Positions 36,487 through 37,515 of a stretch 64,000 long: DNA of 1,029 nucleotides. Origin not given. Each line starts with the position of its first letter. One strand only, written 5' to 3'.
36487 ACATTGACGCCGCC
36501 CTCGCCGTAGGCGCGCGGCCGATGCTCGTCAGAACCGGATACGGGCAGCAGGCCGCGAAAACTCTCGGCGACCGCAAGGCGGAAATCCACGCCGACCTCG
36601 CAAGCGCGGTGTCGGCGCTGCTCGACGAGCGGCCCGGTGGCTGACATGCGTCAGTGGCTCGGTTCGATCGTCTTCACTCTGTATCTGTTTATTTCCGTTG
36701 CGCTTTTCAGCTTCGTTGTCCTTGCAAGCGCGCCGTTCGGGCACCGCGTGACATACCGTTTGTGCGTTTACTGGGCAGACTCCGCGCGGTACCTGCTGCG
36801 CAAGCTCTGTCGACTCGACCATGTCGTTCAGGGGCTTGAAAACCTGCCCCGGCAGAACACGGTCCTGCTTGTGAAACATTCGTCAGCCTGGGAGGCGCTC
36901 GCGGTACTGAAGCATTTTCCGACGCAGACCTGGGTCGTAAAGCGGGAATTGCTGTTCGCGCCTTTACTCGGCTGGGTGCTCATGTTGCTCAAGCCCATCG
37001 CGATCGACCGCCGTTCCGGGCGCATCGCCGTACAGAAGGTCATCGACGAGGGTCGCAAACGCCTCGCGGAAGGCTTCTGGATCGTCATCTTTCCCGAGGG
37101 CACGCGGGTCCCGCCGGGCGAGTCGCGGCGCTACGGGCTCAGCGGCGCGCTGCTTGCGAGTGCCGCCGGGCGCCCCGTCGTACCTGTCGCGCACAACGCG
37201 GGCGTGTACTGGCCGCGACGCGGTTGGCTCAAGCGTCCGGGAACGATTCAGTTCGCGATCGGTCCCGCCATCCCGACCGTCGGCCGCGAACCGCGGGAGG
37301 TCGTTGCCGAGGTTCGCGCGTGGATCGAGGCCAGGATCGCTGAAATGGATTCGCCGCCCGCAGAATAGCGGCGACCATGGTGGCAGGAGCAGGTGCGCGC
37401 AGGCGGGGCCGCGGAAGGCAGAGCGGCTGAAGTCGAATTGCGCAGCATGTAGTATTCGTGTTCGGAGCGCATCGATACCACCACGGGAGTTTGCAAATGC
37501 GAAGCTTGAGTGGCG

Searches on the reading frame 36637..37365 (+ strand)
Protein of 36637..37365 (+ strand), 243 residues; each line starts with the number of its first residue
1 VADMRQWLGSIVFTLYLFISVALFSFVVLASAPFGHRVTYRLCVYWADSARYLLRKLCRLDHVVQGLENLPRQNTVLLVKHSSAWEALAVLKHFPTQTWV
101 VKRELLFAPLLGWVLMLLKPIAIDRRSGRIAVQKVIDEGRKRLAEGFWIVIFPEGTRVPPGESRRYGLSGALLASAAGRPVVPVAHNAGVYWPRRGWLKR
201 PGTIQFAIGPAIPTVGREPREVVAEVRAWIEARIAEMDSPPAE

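Call 41: find_homologous_proteins(query=window:36637-37365:+, max_evalue=1e-30)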
Query window:36637-37365:+ (243 aa): 6177 proteins with E <= 1e-30 among 8000 candidates; the best 120 are listed.
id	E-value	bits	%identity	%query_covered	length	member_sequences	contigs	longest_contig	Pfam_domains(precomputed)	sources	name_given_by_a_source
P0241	4.8e-149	513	94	100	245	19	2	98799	PF01553.27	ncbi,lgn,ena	-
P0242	1.1e-137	476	87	98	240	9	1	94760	PF01553.27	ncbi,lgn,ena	-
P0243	5.0e-127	441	82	98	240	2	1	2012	PF01553.27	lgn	-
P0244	1.2e-121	423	79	97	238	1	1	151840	PF01553.27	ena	-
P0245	2.1e-121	422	79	97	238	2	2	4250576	PF01553.27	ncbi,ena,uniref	ncbi:lysophospholipid acyltransferase family protein [Candidatus Rariloculus sp.]|uniref:lysophospho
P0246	5.2e-107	375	68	98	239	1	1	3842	PF01553.27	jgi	jgi:1-acyl-sn-glycerol-3-phosphate acyltransferase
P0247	9.7e-107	374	70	96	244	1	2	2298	PF01553.27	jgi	jgi:1-acyl-sn-glycerol-3-phosphate acyltransferase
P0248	3.0e-106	373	69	97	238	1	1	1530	PF01553.27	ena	-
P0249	1.2e-105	371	65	99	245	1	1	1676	PF01553.27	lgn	-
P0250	2.3e-105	370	70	98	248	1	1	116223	PF01553.27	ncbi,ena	ncbi:MAG TPA: lysophospholipid acyltransferase family protein [Gammaproteobacteria bacterium]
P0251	6.1e-105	368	67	98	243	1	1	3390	PF01553.27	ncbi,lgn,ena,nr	ncbi:MAG TPA: lysophospholipid acyltransferase family protein [Gammaproteobacteria bacterium]|nr:lys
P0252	1.7e-104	367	70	96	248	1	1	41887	PF01553.27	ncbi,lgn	ncbi:MAG TPA: lysophospholipid acyltransferase family protein [Gammaproteobacteria bacterium]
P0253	6.9e-104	365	67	99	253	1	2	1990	PF01553.27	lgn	-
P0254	1.5e-103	364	66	98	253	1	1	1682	PF01553.27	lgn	-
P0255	1.7e-103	364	66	98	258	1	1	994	PF01553.27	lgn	-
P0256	1.8e-103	363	65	97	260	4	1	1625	PF01553.27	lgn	-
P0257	1.2e-102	361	67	97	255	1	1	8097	PF01553.27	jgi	jgi:1-acyl-sn-glycerol-3-phosphate acyltransferase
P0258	2.6e-102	360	67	97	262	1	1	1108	PF01553.27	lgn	-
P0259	9.8e-102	358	66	98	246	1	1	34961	PF01553.27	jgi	jgi:1-acyl-sn-glycerol-3-phosphate acyltransferase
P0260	1.5e-101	357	63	98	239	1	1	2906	PF01553.27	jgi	jgi:1-acyl-sn-glycerol-3-phosphate acyltransferase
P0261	1.5e-101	357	65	98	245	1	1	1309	PF01553.27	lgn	-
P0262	1.8e-101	357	65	96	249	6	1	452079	PF01553.27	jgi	jgi:1-acyl-sn-glycerol-3-phosphate acyltransferase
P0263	2.0e-101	357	68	95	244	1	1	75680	PF01553.27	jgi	jgi:1-acyl-sn-glycerol-3-phosphate acyltransferase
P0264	2.2e-101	357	65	98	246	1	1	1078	PF01553.27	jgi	jgi:1-acyl-sn-glycerol-3-phosphate acyltransferase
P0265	2.5e-101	356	66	97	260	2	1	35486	PF01553.27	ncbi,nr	ncbi:MAG TPA: lysophospholipid acyltransferase family protein [Gammaproteobacteria bacterium]|nr:lys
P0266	3.6e-101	356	67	97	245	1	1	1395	PF01553.27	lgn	-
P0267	4.0e-101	356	62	100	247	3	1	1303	PF01553.27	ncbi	-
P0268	5.7e-101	355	67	97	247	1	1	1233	PF01553.27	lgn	-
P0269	9.6e-101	355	66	96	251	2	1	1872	PF01553.27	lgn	-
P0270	3.7e-100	353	65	98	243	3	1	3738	PF01553.27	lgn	-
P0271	4.6e-100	352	65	96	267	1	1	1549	PF01553.27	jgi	jgi:1-acyl-sn-glycerol-3-phosphate acyltransferase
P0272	5.4e-100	352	66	97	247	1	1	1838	PF01553.27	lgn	-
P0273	5.6e-100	352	66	96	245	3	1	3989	PF01553.27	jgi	jgi:1-acyl-sn-glycerol-3-phosphate acyltransferase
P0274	1.0e-99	351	64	96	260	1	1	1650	PF01553.27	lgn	-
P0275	1.2e-99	351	65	99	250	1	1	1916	PF01553.27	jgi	jgi:1-acyl-sn-glycerol-3-phosphate acyltransferase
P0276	1.3e-99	351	66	98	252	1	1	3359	PF01553.27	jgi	jgi:1-acyl-sn-glycerol-3-phosphate acyltransferase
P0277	1.4e-99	351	63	99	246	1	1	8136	PF01553.27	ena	-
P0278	1.4e-99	351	64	98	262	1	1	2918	PF01553.27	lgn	-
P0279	2.0e-99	350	66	97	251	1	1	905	PF01553.27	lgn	-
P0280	2.1e-99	350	68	96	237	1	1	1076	PF01553.27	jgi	jgi:1-acyl-sn-glycerol-3-phosphate acyltransferase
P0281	2.2e-99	350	66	97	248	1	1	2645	PF01553.27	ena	-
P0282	3.0e-99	350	64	99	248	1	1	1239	PF01553.27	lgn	-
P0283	4.4e-99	349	65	97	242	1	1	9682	PF01553.27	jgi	jgi:1-acyl-sn-glycerol-3-phosphate acyltransferase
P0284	5.2e-99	349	65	98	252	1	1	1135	PF01553.27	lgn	-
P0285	6.7e-99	348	64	98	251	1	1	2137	PF01553.27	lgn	-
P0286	6.9e-99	348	67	94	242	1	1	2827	PF01553.27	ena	-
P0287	7.4e-99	348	64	97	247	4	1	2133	PF01553.27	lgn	-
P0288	7.7e-99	348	63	98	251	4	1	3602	PF01553.27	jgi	-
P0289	8.0e-99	348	64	96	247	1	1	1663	PF01553.27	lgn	-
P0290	9.1e-99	348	64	96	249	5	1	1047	PF01553.27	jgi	jgi:1-acyl-sn-glycerol-3-phosphate acyltransferase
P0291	1.4e-98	347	63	98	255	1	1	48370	PF01553.27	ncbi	ncbi:MAG TPA: lysophospholipid acyltransferase family protein [Gammaproteobacteria bacterium]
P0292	1.8e-98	347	64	98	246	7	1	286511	PF01553.27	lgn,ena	-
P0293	1.9e-98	347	65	99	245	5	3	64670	PF01553.27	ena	-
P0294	2.1e-98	347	65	94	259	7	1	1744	PF01553.27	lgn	-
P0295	4.9e-98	346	65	99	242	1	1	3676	PF01553.27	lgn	-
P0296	5.2e-98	346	65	99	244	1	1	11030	PF01553.27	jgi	jgi:1-acyl-sn-glycerol-3-phosphate acyltransferase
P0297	5.6e-98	345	66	96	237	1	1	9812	PF01553.27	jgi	jgi:1-acyl-sn-glycerol-3-phosphate acyltransferase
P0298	8.3e-98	345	63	98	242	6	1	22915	PF01553.27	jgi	-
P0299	1.0e-97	345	64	97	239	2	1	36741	PF01553.27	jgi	-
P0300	1.3e-97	344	64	97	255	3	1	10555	PF01553.27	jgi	jgi:1-acyl-sn-glycerol-3-phosphate acyltransferase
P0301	1.6e-97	344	66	95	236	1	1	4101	PF01553.27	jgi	jgi:1-acyl-sn-glycerol-3-phosphate acyltransferase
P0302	2.0e-97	344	63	96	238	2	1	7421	PF01553.27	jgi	-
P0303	2.5e-97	343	66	97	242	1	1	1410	PF01553.27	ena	-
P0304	3.2e-97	343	63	98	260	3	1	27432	PF01553.27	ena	-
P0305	3.8e-97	343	63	97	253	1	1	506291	PF01553.27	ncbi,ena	-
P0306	5.0e-97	342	64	97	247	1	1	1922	PF01553.27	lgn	-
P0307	5.7e-97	342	62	98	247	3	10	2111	PF01553.27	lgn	-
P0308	7.2e-97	342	62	100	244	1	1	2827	PF01553.27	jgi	jgi:1-acyl-sn-glycerol-3-phosphate acyltransferase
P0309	8.1e-97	342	63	98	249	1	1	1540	PF01553.27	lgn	-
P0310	8.5e-97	342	62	100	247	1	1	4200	PF01553.27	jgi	jgi:1-acyl-sn-glycerol-3-phosphate acyltransferase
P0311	1.2e-96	341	60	97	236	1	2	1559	PF01553.27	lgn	-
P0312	1.3e-96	341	65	98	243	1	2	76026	PF01553.27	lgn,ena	-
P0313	1.5e-96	341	64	97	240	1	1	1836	PF01553.27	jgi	-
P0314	2.2e-96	340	64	97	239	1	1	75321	PF01553.27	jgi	jgi:1-acyl-sn-glycerol-3-phosphate acyltransferase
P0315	2.3e-96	340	62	97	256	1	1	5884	PF01553.27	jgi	jgi:1-acyl-sn-glycerol-3-phosphate acyltransferase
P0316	3.1e-96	340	62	98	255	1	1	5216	PF01553.27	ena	-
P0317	3.7e-96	340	62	98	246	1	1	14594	PF01553.27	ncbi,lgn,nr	ncbi:MAG TPA: lysophospholipid acyltransferase family protein [Gammaproteobacteria bacterium]|nr:lys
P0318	4.0e-96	339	62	99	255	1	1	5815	PF01553.27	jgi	jgi:1-acyl-sn-glycerol-3-phosphate acyltransferase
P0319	4.8e-96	339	63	99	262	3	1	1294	PF01553.27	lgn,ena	-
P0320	5.4e-96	339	62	97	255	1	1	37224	PF01553.27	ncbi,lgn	-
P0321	5.8e-96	339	65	97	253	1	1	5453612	PF01553.27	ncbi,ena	-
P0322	8.0e-96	338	63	99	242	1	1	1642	PF01553.27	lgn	-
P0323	9.9e-96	338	63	97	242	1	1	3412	PF01553.27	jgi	jgi:1-acyl-sn-glycerol-3-phosphate acyltransferase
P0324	1.2e-95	338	63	97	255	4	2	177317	PF01553.27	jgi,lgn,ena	-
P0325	1.6e-95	337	62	99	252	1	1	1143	PF01553.27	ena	-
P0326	1.6e-95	337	64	98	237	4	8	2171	PF01553.27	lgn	-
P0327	1.9e-95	337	63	98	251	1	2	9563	PF01553.27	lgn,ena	-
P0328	2.9e-95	337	62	98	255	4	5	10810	PF01553.27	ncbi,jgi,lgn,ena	-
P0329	3.0e-95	337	62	97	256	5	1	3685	PF01553.27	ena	-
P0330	3.2e-95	336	61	99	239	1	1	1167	PF01553.27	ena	-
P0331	3.4e-95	336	64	96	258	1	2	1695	PF01553.27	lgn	-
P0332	3.7e-95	336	63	96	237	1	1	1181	PF01553.27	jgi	jgi:1-acyl-sn-glycerol-3-phosphate acyltransferase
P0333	3.8e-95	336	65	98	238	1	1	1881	PF01553.27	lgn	-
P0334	4.1e-95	336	62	98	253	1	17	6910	PF01553.27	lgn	-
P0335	4.4e-95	336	61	99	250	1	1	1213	PF01553.27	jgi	jgi:1-acyl-sn-glycerol-3-phosphate acyltransferase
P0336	4.7e-95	336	64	96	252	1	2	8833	PF01553.27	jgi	jgi:1-acyl-sn-glycerol-3-phosphate acyltransferase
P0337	6.9e-95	335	62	98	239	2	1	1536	PF01553.27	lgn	-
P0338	8.4e-95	335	63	96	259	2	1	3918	PF01553.27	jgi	jgi:1-acyl-sn-glycerol-3-phosphate acyltransferase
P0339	8.5e-95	335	61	100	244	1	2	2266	PF01553.27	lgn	-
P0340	1.1e-94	335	62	99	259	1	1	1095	PF01553.27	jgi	jgi:1-acyl-sn-glycerol-3-phosphate acyltransferase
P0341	1.4e-94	334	63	96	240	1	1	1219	PF01553.27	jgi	jgi:1-acyl-sn-glycerol-3-phosphate acyltransferase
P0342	1.4e-94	334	62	99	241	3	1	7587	PF01553.27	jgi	jgi:1-acyl-sn-glycerol-3-phosphate acyltransferase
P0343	1.5e-94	334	59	98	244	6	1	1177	PF01553.27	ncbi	-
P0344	1.5e-94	334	63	97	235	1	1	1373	PF01553.27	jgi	-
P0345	1.6e-94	334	63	98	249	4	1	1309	PF01553.27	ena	-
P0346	1.6e-94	334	63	96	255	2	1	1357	PF01553.27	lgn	-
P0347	1.7e-94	334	61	100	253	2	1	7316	PF01553.27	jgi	jgi:1-acyl-sn-glycerol-3-phosphate acyltransferase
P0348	1.8e-94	334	64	98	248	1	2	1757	PF01553.27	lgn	-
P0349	1.8e-94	334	60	98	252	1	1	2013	PF01553.27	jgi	jgi:1-acyl-sn-glycerol-3-phosphate acyltransferase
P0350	2.2e-94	334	63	97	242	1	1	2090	PF01553.27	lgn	-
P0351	2.3e-94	334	64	98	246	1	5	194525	PF01553.27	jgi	jgi:1-acyl-sn-glycerol-3-phosphate acyltransferase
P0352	2.3e-94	334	63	99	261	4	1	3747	PF01553.27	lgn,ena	-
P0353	2.3e-94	334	62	98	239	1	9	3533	PF01553.27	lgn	-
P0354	2.7e-94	333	64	96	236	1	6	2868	PF01553.27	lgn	-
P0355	2.8e-94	333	59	98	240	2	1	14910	PF01553.27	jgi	-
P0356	2.8e-94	333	63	95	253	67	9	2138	PF01553.27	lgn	-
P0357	2.9e-94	333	61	100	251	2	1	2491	PF01553.27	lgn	-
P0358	3.1e-94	333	62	98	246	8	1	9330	PF01553.27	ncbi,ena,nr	ncbi:MAG: lysophospholipid acyltransferase family protein [Rhodospirillaceae bacterium]|nr:lysophosp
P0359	3.3e-94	333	64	97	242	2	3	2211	PF01553.27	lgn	-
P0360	3.9e-94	333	62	99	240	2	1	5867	PF01553.27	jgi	-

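Call 42: find_encoding_contigs(protein=P0245, flank=7000, max_places=2)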
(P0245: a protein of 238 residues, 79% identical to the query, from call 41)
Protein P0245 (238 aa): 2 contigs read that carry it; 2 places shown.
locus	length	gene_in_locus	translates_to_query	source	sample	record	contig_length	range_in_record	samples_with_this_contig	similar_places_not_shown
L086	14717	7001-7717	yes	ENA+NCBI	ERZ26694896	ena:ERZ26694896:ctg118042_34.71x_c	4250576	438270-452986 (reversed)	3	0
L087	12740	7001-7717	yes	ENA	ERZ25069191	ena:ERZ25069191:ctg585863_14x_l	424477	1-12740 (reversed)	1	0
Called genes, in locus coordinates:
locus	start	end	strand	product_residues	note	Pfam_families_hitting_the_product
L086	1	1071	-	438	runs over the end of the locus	PF00072:Response_reg, PF00158:Sigma54_activat, PF14532:Sigma54_activ_2, PF07728:AAA_5 (weak), PF25601:AAA_lid_14, PF02954:HTH_8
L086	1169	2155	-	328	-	PF00989:PAS (faint), PF00512:HisKA, PF02518:HATPase_c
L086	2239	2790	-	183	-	PF13511:DUF4124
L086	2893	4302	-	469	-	PF03951:Gln-synt_N, PF00120:Gln-synt_C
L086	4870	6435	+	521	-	PF00587:tRNA-synt_2b, PF03129:HGTP_anticodon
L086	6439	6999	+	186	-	PF13242:Hydrolase_like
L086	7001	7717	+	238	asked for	PF01553:Acyltransferase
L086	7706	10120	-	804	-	PF02518:HATPase_c, PF00204:DNA_gyraseB, PF01751:Toprim, PF21249:GyrB_hook (faint), PF18053:GyrB_insert, PF00986:DNA_gyraseB_C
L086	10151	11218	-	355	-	PF02463:SMC_N, PF13476:AAA_23 (weak), PF13304:AAA_21 (faint)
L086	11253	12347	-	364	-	PF00712:DNA_pol3_beta, PF02767:DNA_pol3_beta_2, PF02768:DNA_pol3_beta_3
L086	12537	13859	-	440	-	PF11638:DnaA_N, PF00308:Bac_DnaA, PF00004:AAA (faint), PF08299:Bac_DnaA_C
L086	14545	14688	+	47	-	-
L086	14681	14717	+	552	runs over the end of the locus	PF14849:YidC_periplas, PF02096:60KD_IMP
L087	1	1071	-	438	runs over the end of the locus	PF00072:Response_reg, PF00158:Sigma54_activat, PF14532:Sigma54_activ_2, PF07728:AAA_5 (weak), PF25601:AAA_lid_14, PF02954:HTH_8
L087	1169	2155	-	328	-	PF00989:PAS (faint), PF00512:HisKA, PF02518:HATPase_c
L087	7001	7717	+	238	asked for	PF01553:Acyltransferase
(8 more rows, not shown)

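Call 43: find_encoding_contigs(protein=P0250, flank=7000, max_places=2)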
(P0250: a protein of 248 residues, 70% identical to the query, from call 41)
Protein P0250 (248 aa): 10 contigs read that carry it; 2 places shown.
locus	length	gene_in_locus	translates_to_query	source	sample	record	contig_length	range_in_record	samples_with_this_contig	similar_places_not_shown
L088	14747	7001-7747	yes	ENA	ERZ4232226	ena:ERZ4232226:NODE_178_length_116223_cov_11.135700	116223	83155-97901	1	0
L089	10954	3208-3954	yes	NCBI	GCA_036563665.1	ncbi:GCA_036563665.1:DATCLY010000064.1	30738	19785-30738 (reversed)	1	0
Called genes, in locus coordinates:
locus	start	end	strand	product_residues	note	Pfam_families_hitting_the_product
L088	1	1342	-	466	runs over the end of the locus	PF00072:Response_reg, PF00158:Sigma54_activat, PF14532:Sigma54_activ_2, PF25601:AAA_lid_14, PF02954:HTH_8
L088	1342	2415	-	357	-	PF00989:PAS, PF08448:PAS_4, PF00512:HisKA, PF02518:HATPase_c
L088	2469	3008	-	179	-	PF13511:DUF4124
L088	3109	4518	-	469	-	PF03951:Gln-synt_N, PF00120:Gln-synt_C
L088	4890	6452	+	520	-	PF00587:tRNA-synt_2b, PF03129:HGTP_anticodon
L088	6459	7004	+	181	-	PF00702:Hydrolase, PF12710:HAD (weak), PF13344:Hydrolase_6 (weak), PF13419:HAD_2 (faint), PF13242:Hydrolase_like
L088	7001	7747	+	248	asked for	PF01553:Acyltransferase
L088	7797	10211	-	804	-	PF02518:HATPase_c, PF00204:DNA_gyraseB, PF01751:Toprim, PF21249:GyrB_hook (weak), PF18053:GyrB_insert, PF00986:DNA_gyraseB_C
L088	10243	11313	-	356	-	PF02463:SMC_N, PF13175:AAA_15 (faint), PF13304:AAA_21 (faint), PF13476:AAA_23 (weak)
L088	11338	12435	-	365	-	PF00712:DNA_pol3_beta, PF02767:DNA_pol3_beta_2, PF02768:DNA_pol3_beta_3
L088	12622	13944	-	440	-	PF11638:DnaA_N, PF00308:Bac_DnaA, PF01695:IstB_IS21 (faint), PF00004:AAA (faint), PF08299:Bac_DnaA_C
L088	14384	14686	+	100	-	PF00825:Ribonuclease_P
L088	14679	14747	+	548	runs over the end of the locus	PF14849:YidC_periplas, PF02096:60KD_IMP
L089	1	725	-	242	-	PF03951:Gln-synt_N, PF00120:Gln-synt_C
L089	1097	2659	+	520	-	PF00587:tRNA-synt_2b, PF03129:HGTP_anticodon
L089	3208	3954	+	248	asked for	PF01553:Acyltransferase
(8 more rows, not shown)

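Call 44: find_encoding_contigs(protein=P0321, flank=7000, max_places=2)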
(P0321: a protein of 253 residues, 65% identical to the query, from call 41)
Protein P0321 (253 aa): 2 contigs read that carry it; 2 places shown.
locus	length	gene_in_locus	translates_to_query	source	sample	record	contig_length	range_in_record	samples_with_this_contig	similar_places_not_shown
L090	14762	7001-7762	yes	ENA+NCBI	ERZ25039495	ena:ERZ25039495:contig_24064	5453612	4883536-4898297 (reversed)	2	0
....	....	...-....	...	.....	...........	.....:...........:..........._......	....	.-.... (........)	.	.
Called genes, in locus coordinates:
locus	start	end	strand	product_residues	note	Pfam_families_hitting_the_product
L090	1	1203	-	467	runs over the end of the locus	PF00072:Response_reg, PF00158:Sigma54_activat, PF14532:Sigma54_activ_2, PF07728:AAA_5 (weak), PF25601:AAA_lid_14, PF02954:HTH_8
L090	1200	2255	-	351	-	PF00989:PAS, PF08448:PAS_4 (weak), PF00512:HisKA, PF02518:HATPase_c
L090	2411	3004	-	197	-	PF13511:DUF4124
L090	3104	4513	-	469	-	PF03951:Gln-synt_N, PF00120:Gln-synt_C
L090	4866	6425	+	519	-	PF00587:tRNA-synt_2b, PF03129:HGTP_anticodon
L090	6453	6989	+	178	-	PF00702:Hydrolase (weak), PF13242:Hydrolase_like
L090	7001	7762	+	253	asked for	PF01553:Acyltransferase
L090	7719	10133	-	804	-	PF02518:HATPase_c, PF00204:DNA_gyraseB, PF01751:Toprim, PF21249:GyrB_hook (weak), PF18053:GyrB_insert, PF00986:DNA_gyraseB_C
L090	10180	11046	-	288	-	PF02463:SMC_N, PF13304:AAA_21 (weak)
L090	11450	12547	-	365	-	PF00712:DNA_pol3_beta, PF02767:DNA_pol3_beta_2, PF02768:DNA_pol3_beta_3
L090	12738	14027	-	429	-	PF11638:DnaA_N, PF00308:Bac_DnaA, PF00004:AAA (faint), PF08299:Bac_DnaA_C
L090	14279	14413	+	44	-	PF00468:Ribosomal_L34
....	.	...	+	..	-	?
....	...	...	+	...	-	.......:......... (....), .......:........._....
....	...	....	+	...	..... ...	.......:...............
